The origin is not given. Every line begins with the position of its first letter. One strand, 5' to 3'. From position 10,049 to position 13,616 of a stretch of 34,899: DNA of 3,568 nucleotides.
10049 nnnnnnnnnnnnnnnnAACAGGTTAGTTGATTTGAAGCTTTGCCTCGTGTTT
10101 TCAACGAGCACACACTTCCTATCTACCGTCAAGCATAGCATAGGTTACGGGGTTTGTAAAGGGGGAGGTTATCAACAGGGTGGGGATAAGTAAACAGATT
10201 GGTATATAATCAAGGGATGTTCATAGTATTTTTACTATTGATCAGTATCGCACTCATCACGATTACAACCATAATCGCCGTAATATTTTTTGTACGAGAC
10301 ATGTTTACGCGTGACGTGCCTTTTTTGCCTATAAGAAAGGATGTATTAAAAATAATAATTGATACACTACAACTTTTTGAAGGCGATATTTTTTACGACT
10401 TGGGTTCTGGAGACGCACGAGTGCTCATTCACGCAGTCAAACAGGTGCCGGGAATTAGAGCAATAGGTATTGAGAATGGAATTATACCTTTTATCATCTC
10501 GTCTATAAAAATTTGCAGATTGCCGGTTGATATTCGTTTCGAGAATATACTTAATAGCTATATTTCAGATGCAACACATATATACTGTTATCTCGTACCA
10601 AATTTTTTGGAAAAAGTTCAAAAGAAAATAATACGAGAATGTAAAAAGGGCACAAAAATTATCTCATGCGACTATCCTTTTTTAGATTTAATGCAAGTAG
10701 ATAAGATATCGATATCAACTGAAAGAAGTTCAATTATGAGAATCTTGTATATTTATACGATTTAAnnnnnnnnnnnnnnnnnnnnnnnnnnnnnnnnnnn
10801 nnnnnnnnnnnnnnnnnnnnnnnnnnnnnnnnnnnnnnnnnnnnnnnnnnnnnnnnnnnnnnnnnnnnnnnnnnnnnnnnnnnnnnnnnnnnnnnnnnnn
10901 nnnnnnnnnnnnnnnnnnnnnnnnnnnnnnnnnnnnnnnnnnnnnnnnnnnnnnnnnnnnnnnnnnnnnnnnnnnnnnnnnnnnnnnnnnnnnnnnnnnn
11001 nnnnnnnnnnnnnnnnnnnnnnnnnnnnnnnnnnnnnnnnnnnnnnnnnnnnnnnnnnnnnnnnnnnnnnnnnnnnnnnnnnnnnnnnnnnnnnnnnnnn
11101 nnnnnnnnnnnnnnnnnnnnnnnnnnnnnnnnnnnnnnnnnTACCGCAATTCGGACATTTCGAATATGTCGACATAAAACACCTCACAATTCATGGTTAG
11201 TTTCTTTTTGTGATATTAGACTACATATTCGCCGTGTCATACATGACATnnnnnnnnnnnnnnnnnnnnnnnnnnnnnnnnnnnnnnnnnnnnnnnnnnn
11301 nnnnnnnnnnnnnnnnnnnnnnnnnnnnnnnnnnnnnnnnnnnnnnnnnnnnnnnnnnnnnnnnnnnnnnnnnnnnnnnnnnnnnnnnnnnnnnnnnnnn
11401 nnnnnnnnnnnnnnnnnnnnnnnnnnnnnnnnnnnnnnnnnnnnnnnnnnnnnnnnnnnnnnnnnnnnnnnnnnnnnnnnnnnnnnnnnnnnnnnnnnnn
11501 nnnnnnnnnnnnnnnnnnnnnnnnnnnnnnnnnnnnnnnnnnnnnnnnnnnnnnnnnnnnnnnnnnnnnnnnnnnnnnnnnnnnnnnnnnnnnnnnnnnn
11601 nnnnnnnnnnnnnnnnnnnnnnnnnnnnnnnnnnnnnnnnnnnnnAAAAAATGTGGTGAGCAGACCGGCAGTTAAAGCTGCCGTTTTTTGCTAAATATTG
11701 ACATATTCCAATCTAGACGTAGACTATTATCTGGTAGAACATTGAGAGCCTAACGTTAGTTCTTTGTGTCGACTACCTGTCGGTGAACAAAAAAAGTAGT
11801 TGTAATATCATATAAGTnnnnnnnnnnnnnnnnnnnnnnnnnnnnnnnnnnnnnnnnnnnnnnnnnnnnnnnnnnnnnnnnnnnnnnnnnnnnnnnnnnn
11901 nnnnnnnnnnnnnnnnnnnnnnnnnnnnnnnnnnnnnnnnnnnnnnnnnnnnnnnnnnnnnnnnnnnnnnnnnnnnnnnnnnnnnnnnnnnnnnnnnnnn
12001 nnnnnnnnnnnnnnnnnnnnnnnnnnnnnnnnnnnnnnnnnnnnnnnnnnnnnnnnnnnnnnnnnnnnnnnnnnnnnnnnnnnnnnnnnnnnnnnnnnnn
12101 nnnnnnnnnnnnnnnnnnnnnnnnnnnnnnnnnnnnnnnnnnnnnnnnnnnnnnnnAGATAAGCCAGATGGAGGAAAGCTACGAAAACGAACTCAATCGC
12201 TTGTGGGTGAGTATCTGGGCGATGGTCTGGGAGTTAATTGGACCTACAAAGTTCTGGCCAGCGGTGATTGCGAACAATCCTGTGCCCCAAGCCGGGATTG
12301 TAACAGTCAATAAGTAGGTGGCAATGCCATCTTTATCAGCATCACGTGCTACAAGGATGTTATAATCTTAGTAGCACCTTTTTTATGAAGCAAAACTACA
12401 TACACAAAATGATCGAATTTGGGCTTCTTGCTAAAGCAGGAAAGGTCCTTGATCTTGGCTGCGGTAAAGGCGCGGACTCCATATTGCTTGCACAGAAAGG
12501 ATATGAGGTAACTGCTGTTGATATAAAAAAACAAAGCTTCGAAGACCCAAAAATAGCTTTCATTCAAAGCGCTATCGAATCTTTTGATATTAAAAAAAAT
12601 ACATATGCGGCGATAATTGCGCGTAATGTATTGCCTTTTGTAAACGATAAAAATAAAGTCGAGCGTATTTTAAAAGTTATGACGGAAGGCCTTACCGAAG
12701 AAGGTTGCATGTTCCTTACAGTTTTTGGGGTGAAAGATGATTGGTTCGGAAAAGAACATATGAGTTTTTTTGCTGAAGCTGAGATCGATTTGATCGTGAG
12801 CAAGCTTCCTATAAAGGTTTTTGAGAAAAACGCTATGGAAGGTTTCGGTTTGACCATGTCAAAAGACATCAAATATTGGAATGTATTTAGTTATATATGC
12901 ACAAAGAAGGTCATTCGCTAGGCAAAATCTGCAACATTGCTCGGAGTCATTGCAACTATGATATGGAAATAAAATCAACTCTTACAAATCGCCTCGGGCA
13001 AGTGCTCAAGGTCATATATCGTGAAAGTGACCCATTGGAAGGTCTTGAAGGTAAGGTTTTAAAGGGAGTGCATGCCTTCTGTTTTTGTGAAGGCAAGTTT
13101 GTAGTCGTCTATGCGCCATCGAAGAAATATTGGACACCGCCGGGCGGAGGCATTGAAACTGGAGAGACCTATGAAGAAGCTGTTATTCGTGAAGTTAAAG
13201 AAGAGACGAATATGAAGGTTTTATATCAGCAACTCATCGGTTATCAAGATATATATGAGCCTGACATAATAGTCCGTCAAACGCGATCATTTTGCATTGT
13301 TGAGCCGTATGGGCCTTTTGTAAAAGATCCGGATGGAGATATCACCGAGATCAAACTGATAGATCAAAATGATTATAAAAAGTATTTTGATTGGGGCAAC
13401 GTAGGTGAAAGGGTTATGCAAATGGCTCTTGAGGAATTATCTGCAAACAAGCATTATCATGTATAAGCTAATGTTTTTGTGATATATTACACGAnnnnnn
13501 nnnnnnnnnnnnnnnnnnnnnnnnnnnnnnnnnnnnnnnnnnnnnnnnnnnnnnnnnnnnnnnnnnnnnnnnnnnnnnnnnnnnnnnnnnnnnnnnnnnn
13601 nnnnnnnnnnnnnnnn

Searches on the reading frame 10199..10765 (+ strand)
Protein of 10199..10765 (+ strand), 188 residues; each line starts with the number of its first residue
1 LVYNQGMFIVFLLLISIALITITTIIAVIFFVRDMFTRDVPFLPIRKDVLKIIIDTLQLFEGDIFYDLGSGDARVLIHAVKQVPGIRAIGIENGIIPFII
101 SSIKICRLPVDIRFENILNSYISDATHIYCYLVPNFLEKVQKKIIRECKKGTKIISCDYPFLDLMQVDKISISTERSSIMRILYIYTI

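Call 44: search_protein_families(library=pfam, proteins=[window:10199-10765:+], max_evalue=0.001)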
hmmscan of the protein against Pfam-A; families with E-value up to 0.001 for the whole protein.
window:10199-10765:+ (188 aa): 1 family
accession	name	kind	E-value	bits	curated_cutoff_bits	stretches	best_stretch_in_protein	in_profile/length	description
PF08123.19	DOT1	-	2.9e-06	27.4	23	0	48-92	29-73/205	Histone methylation protein DOT1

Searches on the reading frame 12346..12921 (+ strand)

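Call 45: search_protein_families(library=pfam, proteins=[window:12346-12921:+], max_evalue=0.001)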
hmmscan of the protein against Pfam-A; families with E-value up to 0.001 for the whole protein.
window:12346-12921:+ (191 aa): 10 families
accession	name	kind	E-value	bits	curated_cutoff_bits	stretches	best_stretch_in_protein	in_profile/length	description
PF13649.12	Methyltransf_25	-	5.1e-11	43.6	27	1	34-119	1-96/97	Methyltransferase domain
PF13489.12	Methyltransf_23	-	1.2e-10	41.8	27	1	24-133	15-128/164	Methyltransferase domain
PF03848.20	TehB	-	2e-10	40.8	20.4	1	27-126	27-133/193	Tellurite resistance protein TehB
PF08241.18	Methyltransf_11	-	4.4e-09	37.3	21.2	1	35-114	1-85/95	Methyltransferase domain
PF13847.12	Methyltransf_31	-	5.3e-09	36.4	27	1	30-123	3-108/145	Methyltransferase domain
PF05401.17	NodS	-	3.3e-07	30.8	24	1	6-155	19-173/201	Nodulation protein S (NodS)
PF08242.18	Methyltransf_12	-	4.5e-06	27.7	30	1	35-121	1-97/98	Methyltransferase domain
PF01728.25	FtsJ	-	1.3e-05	25.6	24.1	1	24-108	15-112/181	FtsJ-like methyltransferase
PF05175.20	MTS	-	5.1e-05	23.4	23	1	30-84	31-87/170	Methyltransferase small domain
PF05724.17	TPMT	-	0.00061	20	26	1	30-80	37-88/218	Thiopurine S-methyltransferase (TPMT)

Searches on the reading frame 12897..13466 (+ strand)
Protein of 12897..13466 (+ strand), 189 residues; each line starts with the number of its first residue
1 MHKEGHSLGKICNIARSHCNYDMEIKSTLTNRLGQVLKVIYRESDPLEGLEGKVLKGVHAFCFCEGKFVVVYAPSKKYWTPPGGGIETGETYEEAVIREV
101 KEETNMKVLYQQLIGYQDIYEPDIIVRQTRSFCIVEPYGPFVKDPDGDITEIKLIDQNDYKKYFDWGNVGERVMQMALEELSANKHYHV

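Call 45: search_protein_families(library=pfam, proteins=[window:12897-13466:+], max_evalue=0.001)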
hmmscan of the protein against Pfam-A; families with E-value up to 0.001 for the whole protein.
window:12897-13466:+ (189 aa): 1 family
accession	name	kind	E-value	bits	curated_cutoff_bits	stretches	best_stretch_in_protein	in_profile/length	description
PF00293.34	NUDIX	-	8.3e-12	45.7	21.1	1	68-160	17-118/134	NUDIX domain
